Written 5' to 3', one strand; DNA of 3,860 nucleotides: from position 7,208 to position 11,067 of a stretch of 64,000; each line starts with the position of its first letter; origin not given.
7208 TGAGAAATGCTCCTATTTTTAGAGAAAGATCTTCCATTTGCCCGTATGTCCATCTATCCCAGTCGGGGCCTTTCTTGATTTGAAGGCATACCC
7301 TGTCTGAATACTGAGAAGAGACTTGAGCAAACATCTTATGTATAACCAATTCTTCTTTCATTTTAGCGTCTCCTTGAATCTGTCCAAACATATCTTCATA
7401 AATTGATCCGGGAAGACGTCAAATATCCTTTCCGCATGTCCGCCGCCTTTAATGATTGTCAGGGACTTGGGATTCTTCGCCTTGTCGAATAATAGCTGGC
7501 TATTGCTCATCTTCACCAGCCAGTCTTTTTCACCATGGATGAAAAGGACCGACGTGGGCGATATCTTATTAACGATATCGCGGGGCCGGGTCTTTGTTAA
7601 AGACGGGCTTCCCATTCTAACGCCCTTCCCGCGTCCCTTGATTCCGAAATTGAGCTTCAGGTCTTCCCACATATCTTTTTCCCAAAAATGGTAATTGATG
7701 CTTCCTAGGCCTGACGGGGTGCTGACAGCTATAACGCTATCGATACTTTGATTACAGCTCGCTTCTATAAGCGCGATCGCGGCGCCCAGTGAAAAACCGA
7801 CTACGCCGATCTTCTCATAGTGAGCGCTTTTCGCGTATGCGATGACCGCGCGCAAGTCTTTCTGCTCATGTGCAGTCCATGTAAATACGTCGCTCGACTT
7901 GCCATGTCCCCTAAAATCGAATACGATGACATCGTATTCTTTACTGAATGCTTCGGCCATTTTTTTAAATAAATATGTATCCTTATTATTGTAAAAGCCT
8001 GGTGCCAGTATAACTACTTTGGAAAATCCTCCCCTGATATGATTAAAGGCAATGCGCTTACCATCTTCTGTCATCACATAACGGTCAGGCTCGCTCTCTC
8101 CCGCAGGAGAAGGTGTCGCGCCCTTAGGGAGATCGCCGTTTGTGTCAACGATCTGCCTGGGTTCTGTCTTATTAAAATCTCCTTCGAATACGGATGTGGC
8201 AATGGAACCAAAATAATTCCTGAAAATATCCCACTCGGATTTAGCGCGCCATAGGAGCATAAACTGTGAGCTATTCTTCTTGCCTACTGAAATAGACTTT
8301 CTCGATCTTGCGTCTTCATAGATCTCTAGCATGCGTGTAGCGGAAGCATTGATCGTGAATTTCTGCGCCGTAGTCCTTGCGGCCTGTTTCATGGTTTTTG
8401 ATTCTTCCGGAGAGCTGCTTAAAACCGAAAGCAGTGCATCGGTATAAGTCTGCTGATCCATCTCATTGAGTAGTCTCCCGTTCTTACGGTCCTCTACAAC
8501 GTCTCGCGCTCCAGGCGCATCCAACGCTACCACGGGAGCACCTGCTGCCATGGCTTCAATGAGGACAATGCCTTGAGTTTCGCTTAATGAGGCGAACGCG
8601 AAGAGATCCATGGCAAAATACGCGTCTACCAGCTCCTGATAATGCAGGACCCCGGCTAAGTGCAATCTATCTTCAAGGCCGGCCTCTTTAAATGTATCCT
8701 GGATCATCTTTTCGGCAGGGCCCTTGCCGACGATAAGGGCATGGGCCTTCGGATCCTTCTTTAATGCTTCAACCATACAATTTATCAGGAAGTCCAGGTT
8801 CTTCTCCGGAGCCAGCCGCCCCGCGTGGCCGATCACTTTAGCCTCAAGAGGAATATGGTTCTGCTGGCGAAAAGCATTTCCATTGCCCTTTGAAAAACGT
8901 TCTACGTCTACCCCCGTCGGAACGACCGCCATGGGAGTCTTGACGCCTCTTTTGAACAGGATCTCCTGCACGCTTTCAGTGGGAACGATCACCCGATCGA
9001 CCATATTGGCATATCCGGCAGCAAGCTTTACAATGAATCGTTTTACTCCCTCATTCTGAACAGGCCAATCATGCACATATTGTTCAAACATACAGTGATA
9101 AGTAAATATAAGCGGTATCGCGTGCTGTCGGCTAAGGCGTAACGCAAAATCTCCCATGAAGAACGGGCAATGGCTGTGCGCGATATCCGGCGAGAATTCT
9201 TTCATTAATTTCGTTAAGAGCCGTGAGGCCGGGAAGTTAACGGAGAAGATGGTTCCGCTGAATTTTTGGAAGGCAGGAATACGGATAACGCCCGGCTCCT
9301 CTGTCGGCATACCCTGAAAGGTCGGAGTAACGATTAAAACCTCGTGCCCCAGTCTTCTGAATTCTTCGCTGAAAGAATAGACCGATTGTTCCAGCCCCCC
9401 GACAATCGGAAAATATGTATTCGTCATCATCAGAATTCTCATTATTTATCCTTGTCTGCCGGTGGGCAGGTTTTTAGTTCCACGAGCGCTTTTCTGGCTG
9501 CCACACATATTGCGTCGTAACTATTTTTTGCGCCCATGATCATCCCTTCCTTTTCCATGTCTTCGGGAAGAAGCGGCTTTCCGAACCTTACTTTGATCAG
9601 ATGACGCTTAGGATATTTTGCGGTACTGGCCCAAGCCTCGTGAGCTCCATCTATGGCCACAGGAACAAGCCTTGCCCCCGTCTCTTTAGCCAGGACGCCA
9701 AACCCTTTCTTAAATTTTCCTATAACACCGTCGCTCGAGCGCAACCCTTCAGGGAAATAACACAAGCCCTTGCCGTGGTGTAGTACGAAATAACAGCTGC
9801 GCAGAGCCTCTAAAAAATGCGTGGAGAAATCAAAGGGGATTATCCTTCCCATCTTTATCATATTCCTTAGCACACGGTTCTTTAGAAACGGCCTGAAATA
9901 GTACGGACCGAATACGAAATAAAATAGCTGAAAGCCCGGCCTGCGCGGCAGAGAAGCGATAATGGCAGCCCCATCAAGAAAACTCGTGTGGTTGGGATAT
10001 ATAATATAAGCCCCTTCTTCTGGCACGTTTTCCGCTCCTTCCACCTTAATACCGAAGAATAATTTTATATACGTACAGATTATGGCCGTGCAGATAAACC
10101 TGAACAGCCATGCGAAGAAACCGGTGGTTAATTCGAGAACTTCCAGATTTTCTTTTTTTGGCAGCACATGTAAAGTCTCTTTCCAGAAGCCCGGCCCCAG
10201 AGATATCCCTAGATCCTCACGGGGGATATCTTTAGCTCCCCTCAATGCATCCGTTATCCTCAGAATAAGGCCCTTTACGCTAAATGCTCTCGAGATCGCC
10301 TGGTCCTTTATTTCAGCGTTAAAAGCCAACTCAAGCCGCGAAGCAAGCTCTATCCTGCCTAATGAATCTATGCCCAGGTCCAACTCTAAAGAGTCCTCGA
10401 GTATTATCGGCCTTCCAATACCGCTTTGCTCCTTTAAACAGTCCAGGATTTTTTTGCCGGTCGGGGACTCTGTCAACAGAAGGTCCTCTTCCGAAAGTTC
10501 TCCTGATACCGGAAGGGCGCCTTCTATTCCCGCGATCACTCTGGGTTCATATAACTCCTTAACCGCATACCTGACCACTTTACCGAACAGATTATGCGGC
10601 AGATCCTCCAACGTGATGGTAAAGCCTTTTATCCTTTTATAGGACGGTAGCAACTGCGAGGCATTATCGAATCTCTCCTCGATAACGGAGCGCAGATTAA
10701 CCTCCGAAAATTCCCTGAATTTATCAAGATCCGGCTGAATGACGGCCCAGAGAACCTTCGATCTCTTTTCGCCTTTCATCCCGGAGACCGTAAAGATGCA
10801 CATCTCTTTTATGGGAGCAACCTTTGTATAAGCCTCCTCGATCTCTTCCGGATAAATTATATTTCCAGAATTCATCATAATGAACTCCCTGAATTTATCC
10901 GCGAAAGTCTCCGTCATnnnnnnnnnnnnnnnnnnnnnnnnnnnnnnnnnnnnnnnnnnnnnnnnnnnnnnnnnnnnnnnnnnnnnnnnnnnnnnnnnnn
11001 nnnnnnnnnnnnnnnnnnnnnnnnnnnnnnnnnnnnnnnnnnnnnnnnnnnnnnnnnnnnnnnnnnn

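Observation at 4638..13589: Four-gene overlapping operon composed entirely of unusual fusion proteins predicted to build or remodel an acylated (glyco)lipid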

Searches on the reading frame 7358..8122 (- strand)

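Call 56: search_protein_families(library=ncbifam, proteins=[window:7358-8122:-], max_evalue=0.00001)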
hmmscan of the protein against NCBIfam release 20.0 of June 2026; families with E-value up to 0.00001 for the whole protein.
window:7358-8122:- (254 aa): 10 families
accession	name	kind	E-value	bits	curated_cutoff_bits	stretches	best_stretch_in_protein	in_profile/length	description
NF011457.0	PRK14875.1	equivalog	3.8e-11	42.6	307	1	19-146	117-242/372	acetoin dehydrogenase dihydrolipoyllysine-residue acetyltransferase subunit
NF047920.1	lactonase_UilS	equivalog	8.3e-11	42.1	400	1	35-132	25-127/285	UilS family quorum-quenching N-acyl-homoserine lactonase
TIGR03695.1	menH_SHCHC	equivalog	5.4e-10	39.1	208.55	1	35-140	3-109/252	2-succinyl-6-hydroxy-2,4-cyclohexadiene-1-carboxylate synthase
NF050089.1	i_nPHAscl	equivalog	6.4e-10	38.6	300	1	19-140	4-122/288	intracellular short-chain-length polyhydroxyalkanoate depolymerase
TIGR02427.1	protocat_pcaD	equivalog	9e-10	38.3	255.85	1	48-142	25-119/251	3-oxoadipate enol-lactonase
TIGR03611.1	RutD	equivalog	1.4e-09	37.7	238.5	0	35-133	14-111/258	pyrimidine utilization protein D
NF051488.1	bifunc_PcaDC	exception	5.5e-09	35.6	390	1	48-140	24-116/375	bifunctional 3-oxoadipate enol-lactonase/4-carboxymuconolactone decarboxylase PcaDC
TIGR01738.1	bioH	equivalog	1e-07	31.9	206.95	0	49-133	17-96/245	pimeloyl-ACP methyl ester esterase BioH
NF041759.1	mac_hydro_EstT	equivalog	4.9e-07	29.2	450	0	60-135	48-126/278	macrolide hydrolase EstT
NF004514.1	PRK05855.1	equivalog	4.9e-06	25.4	455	1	15-137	3-128/578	SDR family oxidoreductase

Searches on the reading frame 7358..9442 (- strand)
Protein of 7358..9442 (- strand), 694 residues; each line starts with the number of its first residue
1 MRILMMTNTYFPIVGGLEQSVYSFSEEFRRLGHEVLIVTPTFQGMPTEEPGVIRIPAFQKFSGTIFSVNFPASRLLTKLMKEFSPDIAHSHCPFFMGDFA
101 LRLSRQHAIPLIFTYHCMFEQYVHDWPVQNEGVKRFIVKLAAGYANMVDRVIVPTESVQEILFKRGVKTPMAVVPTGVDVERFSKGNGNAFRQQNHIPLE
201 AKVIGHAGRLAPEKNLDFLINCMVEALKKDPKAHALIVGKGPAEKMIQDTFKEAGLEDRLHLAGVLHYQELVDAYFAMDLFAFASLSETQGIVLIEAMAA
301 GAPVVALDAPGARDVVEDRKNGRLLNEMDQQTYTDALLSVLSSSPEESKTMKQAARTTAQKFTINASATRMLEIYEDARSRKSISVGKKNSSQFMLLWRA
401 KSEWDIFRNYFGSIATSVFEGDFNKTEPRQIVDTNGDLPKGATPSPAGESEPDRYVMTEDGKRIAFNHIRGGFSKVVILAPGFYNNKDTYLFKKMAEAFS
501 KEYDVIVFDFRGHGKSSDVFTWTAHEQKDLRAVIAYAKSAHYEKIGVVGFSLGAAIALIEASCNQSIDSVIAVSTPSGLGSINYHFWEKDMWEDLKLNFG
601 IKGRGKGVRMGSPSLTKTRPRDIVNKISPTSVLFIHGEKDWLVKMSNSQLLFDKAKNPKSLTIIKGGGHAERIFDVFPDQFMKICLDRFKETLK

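Call 4: search_protein_families(library=pfam, proteins=[window:7358-9442:-], max_evalue=0.01)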
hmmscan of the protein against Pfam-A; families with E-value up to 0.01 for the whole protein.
window:7358-9442:- (694 aa): 16 families
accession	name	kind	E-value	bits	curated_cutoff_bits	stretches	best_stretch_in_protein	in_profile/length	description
PF13439.12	Glyco_transf_4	-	2.1e-34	119.4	28.5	1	14-182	1-170/170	Glycosyltransferase Family 4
PF00534.26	Glycos_transf_1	-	4.5e-34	117.9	26.4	1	191-357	5-171/172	Glycosyl transferases group 1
PF13692.12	Glyco_trans_1_4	-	1.1e-29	103.9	27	1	202-342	2-141/142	Glycosyl transferases group 1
PF13579.12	Glyco_trans_4_4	-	3.8e-19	70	29.7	1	15-177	1-158/158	Glycosyl transferase 4-like domain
PF00561.26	Abhydrolase_1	-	1.2e-16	61.6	25.8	1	476-588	2-118/245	alpha/beta hydrolase fold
PF12146.15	Hydrolase_4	-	5.1e-13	49.3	27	2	475-574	5-108/239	Serine aminopeptidase, S33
PF12697.13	Abhydrolase_6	-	1.3e-12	49.3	26.3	1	477-580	1-99/217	Alpha/beta hydrolase family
PF02129.25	Peptidase_S15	-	2.1e-07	31.4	23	1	496-578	45-131/262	X-Pro dipeptidyl-peptidase (S15 family)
PF20434.5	BD-FAE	-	7.1e-06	26.1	26.8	1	489-654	31-214/215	BD-FAE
PF03959.19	FSH1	-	1e-05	25.7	21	1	527-669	86-199/211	Serine hydrolase (FSH1)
PF08323.17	Glyco_transf_5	-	0.00023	21.4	22.7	1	2-49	1-50/239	Starch synthase catalytic domain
PF01738.24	DLH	-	0.00026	21.1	21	1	527-615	78-130/217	Dienelactone hydrolase family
PF13524.12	Glyco_trans_1_2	-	0.001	19.5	25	1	223-372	5-143/144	Glycosyl transferase-like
PF13477.12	Glyco_trans_4_2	-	0.0041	17.7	23.4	0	25-141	17-128/139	Glycosyl transferase 4-like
PF20706.3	GT4-conflict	-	0.0086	15.5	26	0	209-369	205-383/385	Family 4 Glycosyltransferase in conflict systems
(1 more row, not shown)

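Call 5: search_protein_families(library=ncbifam, proteins=[window:7358-9442:-], max_evalue=0.01)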
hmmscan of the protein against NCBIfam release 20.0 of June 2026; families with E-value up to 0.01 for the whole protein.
window:7358-9442:- (694 aa): 59 families (the best 25 are shown)
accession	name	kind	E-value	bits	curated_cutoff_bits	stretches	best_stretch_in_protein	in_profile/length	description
NF049988.1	MGlcDAGSynMgs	equivalog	1.7e-40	139.6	400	1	1-381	1-390/398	alpha-monoglucosyldiacylglycerol synthase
TIGR04063.1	stp3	hypoth_equivalog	4.9e-37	127.7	442.05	1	73-377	81-394/397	TIGR04063 family PEP-CTERM/XrtA system glycosyltransferase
TIGR03449.1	mycothiol_MshA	equivalog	2.1e-34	119.1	462.5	1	82-379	100-404/406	D-inositol-3-phosphate glycosyltransferase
NF053787.1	GlcN_PG_synth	equivalog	3e-29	102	480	1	1-377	1-358/361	N-acetylglucosaminyl phosphatidylglycerol synthase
TIGR03088.1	stp2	hypoth_equivalog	1.8e-26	93.1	409.05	1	171-376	162-371/374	TIGR03088 family PEP-CTERM/XrtA system glycosyltransferase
TIGR03999.1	thiol_BshA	equivalog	2.2e-26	92.7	273.7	1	166-378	164-373/375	N-acetyl-alpha-D-glucosaminyl L-malate synthase BshA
NF053513.1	Gtran_IagA_BgsA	equivalog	2.8e-25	89.1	460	1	86-378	45-331/333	LTA glycolipid anchor biosynthesis glycosyltransferase, IagA/BgsA family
NF041876.1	EPS_EpsE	equivalog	2.9e-25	89.3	400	1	164-369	181-387/389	exopolysaccharide biosynthesis GT4 family glycosyltransferase EpsE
NF047684.1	TeichurnBiosyTuaC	equivalog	3.6e-25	88.7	550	1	80-377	104-388/391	teichuronic acid biosynthesis protein TuaC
NF038295.1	EPS_HpsP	equivalog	2.4e-22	79.5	550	1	74-377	84-386/388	hormogonium polysaccharide biosynthesis glycosyltransferase HpsP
TIGR04157.1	glyco_rSAM_CFB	subfamily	3.1e-22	79.1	400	1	115-375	138-406/406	TIGR04157 family glycosyltransferase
TIGR04047.1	MSMEG_0565_glyc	hypoth_equivalog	9.9e-21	74.2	259.85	1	151-376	142-372/373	MSMEG_0565 family glycosyltransferase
NF038298.1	EPS_HpsO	equivalog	3.4e-20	72.2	575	1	144-376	142-385/388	hormogonium polysaccharide biosynthesis glycosyltransferase HpsO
TIGR02918.1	TIGR02918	equivalog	2.7e-17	62.7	574.6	1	145-345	268-461/500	accessory Sec system glycosyltransferase GtfA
TIGR02095.1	glgA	subfamily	6.2e-17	61.4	328.45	1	192-377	283-476/477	glycogen/starch synthase, ADP-glucose type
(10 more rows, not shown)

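Call 42: search_solved_structures(query=window:7358-9442:-, max_evalue=0.00001)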
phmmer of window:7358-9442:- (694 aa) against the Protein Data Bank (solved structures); distinct sequences matched with E-value up to 0.00001: 43.
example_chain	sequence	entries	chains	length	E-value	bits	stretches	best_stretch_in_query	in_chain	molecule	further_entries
3c4q_A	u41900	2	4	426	2.8e-24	88.8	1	81-384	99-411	Predicted glycosyltransferases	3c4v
3c48_A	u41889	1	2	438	3.3e-24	88.5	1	81-384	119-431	Predicted glycosyltransferases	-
4n9w_A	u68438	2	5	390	8e-16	60.8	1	1-378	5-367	GDP-mannose-dependent alpha-(1-2)-phosphatidylinositol mannosyltransferase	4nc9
2gej_A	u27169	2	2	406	9.3e-16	60.6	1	1-378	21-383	PHOSPHATIDYLINOSITOL MANNOSYLTRANSFERASE (PimA)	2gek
5d00_A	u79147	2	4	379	3.5e-15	58.7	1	2-377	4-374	N-acetyl-alpha-D-glucosaminyl L-malate synthase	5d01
7qnt_AAA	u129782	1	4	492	1.6e-13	53.2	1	200-358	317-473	TarM(Se)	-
7qd7_AAA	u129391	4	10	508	1.6e-13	53.2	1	200-358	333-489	TarM(Se)_G117R | TarM(Se)_G117R-4RboP | TarM(Se)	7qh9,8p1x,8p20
4x7m_A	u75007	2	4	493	1.8e-13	53.1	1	196-372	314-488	TarM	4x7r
4x6l_A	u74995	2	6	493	1.8e-13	53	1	196-372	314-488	TarM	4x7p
4wac_A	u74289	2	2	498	1.9e-13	53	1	196-372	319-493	Glycosyl transferase, group 1 family protein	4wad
5e9t_A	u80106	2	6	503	2.8e-13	52.4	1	206-330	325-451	Glycosyltransferase Gtf1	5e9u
6kih_A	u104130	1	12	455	6.4e-13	51.2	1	97-377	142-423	Tll1590 protein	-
3okc_A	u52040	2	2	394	8.2e-13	50.9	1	173-356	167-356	GDP-mannose-dependent alpha-(1-6)-phosphatidylinositol monomannoside mannosyltransferase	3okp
3oka_A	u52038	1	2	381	8.9e-13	50.8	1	172-356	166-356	GDP-mannose-dependent alpha-(1-6)-phosphatidylinositol monomannoside mannosyltransferase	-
3fro_A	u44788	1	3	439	9e-13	50.7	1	75-378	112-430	GlgA glycogen synthase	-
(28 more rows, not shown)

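Call 67: find_homologous_proteins(query=window:7358-9442:-, max_evalue=1e-20)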
Query window:7358-9442:- (694 aa): 4058 proteins with E <= 1e-20 among 8000 candidates; the best 120 are listed.
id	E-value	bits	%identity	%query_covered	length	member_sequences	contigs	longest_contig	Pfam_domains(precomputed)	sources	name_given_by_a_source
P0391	0.0e+0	1586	100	100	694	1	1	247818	PF02129.25,PF03959.20,PF00534.27,PF12697.14,PF13579.13,PF00561.27,PF13439.13,PF12146.16,PF20434.6,PF13692.13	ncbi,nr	ncbi:MAG: alpha/beta fold hydrolase [Candidatus Omnitrophica bacterium]|nr:alpha/beta fold hydrolase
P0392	0.0e+0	1490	93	100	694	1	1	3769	PF02129.25,PF03959.20,PF00534.27,PF12697.14,PF13579.13,PF00561.27,PF13439.13,PF12146.16,PF20434.6,PF13692.13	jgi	jgi:glycosyltransferase involved in cell wall biosynthesis/pimeloyl-ACP methyl ester carboxylesteras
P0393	0.0e+0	1461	91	100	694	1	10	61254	PF02129.25,PF03959.20,PF00534.27,PF12697.14,PF13579.13,PF00561.27,PF13439.13,PF12146.16,PF13692.13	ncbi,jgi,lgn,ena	-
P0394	0.0e+0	1440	91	99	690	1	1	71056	PF02129.25,PF03959.20,PF00534.27,PF12697.14,PF13579.13,PF00561.27,PF13439.13,PF12146.16,PF13692.13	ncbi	ncbi:MAG: alpha/beta fold hydrolase [Candidatus Omnitrophota bacterium]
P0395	0.0e+0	1351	84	100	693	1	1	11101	PF02129.25,PF03959.20,PF00534.27,PF12697.14,PF13579.13,PF00561.27,PF13439.13,PF12146.16,PF20434.6,PF13692.13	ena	-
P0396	0.0e+0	1280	79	100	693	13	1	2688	PF02129.25,PF03959.20,PF00534.27,PF12697.14,PF13579.13,PF00561.27,PF13439.13,PF12146.16,PF20434.6,PF13692.13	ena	-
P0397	0.0e+0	1277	80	100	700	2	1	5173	PF02129.25,PF03959.20,PF00534.27,PF12697.14,PF13579.13,PF00561.27,PF13439.13,PF12146.16,PF20434.6,PF13692.13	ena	-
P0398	0.0e+0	1275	79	100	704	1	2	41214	PF02129.25,PF03959.20,PF00534.27,PF12697.14,PF13579.13,PF00561.27,PF13439.13,PF12146.16,PF13692.13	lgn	-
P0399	0.0e+0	1271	79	100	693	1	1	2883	PF02129.25,PF03959.20,PF00534.27,PF12697.14,PF13579.13,PF00561.27,PF13439.13,PF12146.16,PF20434.6,PF13692.13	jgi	jgi:1,2-diacylglycerol 3-alpha-glucosyltransferase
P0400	0.0e+0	1268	79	100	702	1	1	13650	PF02129.25,PF03959.20,PF00534.27,PF12697.14,PF13579.13,PF08323.18,PF00561.27,PF13439.13,PF12146.16,PF20434.6,PF13692.13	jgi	jgi:1,2-diacylglycerol 3-alpha-glucosyltransferase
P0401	0.0e+0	1258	78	99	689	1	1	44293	PF02129.25,PF03959.20,PF00534.27,PF12697.14,PF13579.13,PF00561.27,PF13439.13,PF12146.16,PF20434.6,PF13692.13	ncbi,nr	ncbi:MAG: alpha/beta fold hydrolase [Candidatus Omnitrophica bacterium]|nr:alpha/beta fold hydrolase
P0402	0.0e+0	1256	78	100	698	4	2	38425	PF02129.25,PF03959.20,PF00534.27,PF12697.14,PF13579.13,PF00561.27,PF13439.13,PF12146.16,PF20434.6,PF13692.13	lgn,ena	-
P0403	0.0e+0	1254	78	100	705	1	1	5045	PF02129.25,PF03959.20,PF00534.27,PF12697.14,PF13579.13,PF00561.27,PF13439.13,PF12146.16,PF20434.6,PF20706.4,PF13692.13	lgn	-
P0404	0.0e+0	1246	78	100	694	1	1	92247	PF02129.25,PF03959.20,PF00534.27,PF12697.14,PF13579.13,PF00561.27,PF13439.13,PF12146.16,PF20434.6,PF13692.13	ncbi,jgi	ncbi:MAG: alpha/beta fold hydrolase [Candidatus Omnitrophota bacterium]|jgi:glycosyltransferase invo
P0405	0.0e+0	1245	79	99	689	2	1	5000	PF02129.25,PF03959.20,PF00534.27,PF12697.14,PF13579.13,PF00561.27,PF13439.13,PF12146.16,PF20434.6,PF13692.13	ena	-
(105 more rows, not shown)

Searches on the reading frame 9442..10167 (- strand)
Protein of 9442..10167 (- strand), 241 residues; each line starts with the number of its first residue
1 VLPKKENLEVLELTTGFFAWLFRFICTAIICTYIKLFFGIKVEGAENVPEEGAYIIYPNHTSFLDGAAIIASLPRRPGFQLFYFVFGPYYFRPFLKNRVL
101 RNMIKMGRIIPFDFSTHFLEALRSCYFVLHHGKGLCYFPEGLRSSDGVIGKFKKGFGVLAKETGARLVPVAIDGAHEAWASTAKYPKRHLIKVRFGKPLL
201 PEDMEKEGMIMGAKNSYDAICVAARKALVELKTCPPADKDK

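Call 78: search_protein_families(library=ncbifam, proteins=[window:9442-10167:-], max_evalue=0.001)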
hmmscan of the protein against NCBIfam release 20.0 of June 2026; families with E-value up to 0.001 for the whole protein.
window:9442-10167:- (241 aa): 5 families
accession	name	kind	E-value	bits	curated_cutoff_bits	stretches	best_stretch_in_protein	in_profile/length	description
NF006386.0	PRK08633.1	equivalog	1.4e-23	82.7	1221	1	23-198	412-585/1147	acyl-[ACP]--phospholipid O-acyltransferase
NF005291.0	PRK06814.1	equivalog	2.9e-18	65.2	1349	1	26-184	427-575/1140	acyl-[ACP]--phospholipid O-acyltransferase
NF005959.0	PRK08043.1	equivalog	3.6e-14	52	886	1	29-179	5-144/719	bifunctional acyl-ACP--phospholipid O-acyltransferase/long-chain-fatty-acid--ACP ligase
TIGR00530.1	AGP_acyltrn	subfamily_domain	9.5e-13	48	102.95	1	40-172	2-129/130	1-acylglycerol-3-phosphate O-acyltransferase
NF053697.1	LyGlyAclTfGlsABct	equivalog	0.00029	20.1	260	0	39-206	62-228/267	lyso-glycine lipid O-acyltransferase GlsA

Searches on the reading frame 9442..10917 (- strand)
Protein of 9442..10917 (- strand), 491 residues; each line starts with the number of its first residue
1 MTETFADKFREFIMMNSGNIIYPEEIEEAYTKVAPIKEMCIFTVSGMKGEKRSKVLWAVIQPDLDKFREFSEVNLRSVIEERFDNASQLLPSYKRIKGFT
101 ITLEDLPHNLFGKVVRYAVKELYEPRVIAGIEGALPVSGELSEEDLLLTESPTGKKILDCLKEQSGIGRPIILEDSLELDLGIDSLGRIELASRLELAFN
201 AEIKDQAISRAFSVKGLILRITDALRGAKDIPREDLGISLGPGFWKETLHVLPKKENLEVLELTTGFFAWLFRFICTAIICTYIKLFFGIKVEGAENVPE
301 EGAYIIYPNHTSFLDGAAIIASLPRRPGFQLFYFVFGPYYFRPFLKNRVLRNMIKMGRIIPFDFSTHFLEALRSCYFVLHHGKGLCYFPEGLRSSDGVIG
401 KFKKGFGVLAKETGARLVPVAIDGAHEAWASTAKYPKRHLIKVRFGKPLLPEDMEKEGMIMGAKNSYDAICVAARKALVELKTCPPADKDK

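Call 4: search_protein_families(library=pfam, proteins=[window:9442-10917:-], max_evalue=0.01)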
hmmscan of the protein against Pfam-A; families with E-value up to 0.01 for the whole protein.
window:9442-10917:- (491 aa): 2 families
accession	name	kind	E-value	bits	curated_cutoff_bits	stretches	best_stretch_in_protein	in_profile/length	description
PF01553.26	Acyltransferase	-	1.4e-15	57.8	23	1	290-422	2-131/132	Acyltransferase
PF00550.31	PP-binding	-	4.2e-06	27.3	20.8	1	156-208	2-54/67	Phosphopantetheine attachment site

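Call 5: search_protein_families(library=ncbifam, proteins=[window:9442-10917:-], max_evalue=0.01)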
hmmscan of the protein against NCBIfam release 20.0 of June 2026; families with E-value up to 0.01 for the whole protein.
window:9442-10917:- (491 aa): 18 families
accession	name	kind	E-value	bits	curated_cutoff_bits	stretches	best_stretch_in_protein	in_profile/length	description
NF006386.0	PRK08633.1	equivalog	7.5e-23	80.2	1221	1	273-448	412-585/1147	acyl-[ACP]--phospholipid O-acyltransferase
NF005291.0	PRK06814.1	equivalog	1.6e-17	62.8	1349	1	276-433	427-574/1140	acyl-[ACP]--phospholipid O-acyltransferase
NF005959.0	PRK08043.1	equivalog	1.4e-13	50.1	886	1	279-429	5-144/719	bifunctional acyl-ACP--phospholipid O-acyltransferase/long-chain-fatty-acid--ACP ligase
TIGR00530.1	AGP_acyltrn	subfamily_domain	7.2e-12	45.2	102.95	1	290-422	2-129/130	1-acylglycerol-3-phosphate O-acyltransferase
NF058660.1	cispen_ACP_AmcB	equivalog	1.4e-05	25.1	80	1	171-209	23-61/80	cispentacin biosynthesis acyl carrier protein AmcB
NF002148.0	PRK00982.1-2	subfamily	2.1e-05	24.3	71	1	163-220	15-73/79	acyl carrier protein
NF004114.0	PRK05605.1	equivalog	9.8e-05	20.8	766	1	6-121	466-567/575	long-chain-fatty-acid--CoA ligase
NF002966.0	PRK03640.1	equivalog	0.00016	20.4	556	1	14-122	386-479/483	o-succinylbenzoate--CoA ligase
TIGR00517.1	acyl_carrier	equivalog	0.00022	21.1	70.45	1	157-214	8-66/77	acyl carrier protein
NF052580.1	Str24CoAsynCasG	equivalog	0.00038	18.9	750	1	13-120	452-547/548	steroid-24-oyl-CoA synthetase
NF004837.0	PRK06187.1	subfamily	0.00078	17.8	476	1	15-124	427-523/531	long-chain-fatty-acid--CoA ligase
NF002149.0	PRK00982.1-3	equivalog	0.0012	18.7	106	1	162-214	13-66/78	acyl carrier protein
NF002151.0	PRK00982.1-5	equivalog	0.0021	18.2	92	1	176-218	28-70/78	acyl carrier protein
NF005662.0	PRK07445.1-4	equivalog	0.0022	16.6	640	1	16-123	368-461/467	O-succinylbenzoic acid--CoA ligase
NF009104.0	PRK12449.1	equivalog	0.0055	16.6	70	0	156-218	9-72/80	acyl carrier protein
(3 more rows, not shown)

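Call 87: find_related_loci(query=window:9442-10917:-, collection=metagenome_contigs, flank=10000)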
Query window:9442-10917:- (491 aa) in metagenome_contigs; peptide patterns used: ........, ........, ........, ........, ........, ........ (x = any residue, [..] = any of these).
355 stretches matched a pattern; 3 encode a relative of the query (tblastn E <= 1e-3); 3 distinct loci.
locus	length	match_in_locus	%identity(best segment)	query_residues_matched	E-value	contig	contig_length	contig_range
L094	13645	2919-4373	73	1-485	0e+0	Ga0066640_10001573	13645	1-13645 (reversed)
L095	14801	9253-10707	73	1-485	0e+0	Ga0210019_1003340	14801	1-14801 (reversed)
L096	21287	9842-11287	88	1-482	0e+0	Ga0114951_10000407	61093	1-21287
